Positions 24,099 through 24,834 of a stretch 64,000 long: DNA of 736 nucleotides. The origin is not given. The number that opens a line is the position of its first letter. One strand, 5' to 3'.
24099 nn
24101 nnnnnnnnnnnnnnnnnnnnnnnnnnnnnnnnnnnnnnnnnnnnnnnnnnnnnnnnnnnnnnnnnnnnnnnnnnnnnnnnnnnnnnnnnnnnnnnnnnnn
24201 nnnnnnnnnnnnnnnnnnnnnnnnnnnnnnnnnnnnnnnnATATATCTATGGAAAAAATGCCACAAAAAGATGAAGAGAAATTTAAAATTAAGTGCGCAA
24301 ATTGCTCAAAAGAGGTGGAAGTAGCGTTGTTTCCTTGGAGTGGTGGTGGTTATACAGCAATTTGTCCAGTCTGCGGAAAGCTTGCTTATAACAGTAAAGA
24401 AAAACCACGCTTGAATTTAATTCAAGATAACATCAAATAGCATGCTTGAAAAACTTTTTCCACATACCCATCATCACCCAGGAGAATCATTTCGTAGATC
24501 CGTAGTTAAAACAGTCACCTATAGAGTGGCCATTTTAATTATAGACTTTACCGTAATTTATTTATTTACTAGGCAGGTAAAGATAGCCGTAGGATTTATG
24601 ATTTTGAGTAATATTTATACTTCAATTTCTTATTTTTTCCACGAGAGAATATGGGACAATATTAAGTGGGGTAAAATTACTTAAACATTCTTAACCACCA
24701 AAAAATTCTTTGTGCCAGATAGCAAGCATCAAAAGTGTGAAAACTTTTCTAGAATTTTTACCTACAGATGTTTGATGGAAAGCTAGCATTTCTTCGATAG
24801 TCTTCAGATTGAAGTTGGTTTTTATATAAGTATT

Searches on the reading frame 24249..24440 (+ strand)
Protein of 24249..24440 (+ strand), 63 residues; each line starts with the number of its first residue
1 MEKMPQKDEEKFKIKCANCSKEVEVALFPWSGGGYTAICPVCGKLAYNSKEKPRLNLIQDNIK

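Call 38: search_protein_families(library=pfam, proteins=[window:24249-24440:+], max_evalue=0.01)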
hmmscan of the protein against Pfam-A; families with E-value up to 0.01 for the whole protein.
window:24249-24440:+ (63 aa): 4 families
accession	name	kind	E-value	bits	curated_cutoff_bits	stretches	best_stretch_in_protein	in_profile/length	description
PF23477.1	zf_Tbcl_2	-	0.0011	19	27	0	10-29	2-21/37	Probable treble clef zinc finger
PF24460.1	DUF7575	-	0.005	16.6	28.5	0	15-26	5-16/28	Domain of unknown function (DUF7575)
PF09723.15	Zn_ribbon_8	-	0.0067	16.9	34.4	0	15-44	7-34/41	Zinc ribbon domain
PF01155.25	HypA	-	0.0086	16.5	28.9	1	9-48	66-98/112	Hydrogenase/urease nickel incorporation, metallochaperone, hypA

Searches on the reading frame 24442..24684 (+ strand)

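Call 38: search_protein_families(library=pfam, proteins=[window:24442-24684:+], max_evalue=0.01)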
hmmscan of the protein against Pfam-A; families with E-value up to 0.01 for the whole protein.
window:24442-24684:+ (80 aa): 1 family
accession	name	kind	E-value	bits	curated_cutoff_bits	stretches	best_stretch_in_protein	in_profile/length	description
PF09834.14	DUF2061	-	3.7e-12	46.9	23.1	1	21-72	1-52/52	Predicted membrane protein (DUF2061)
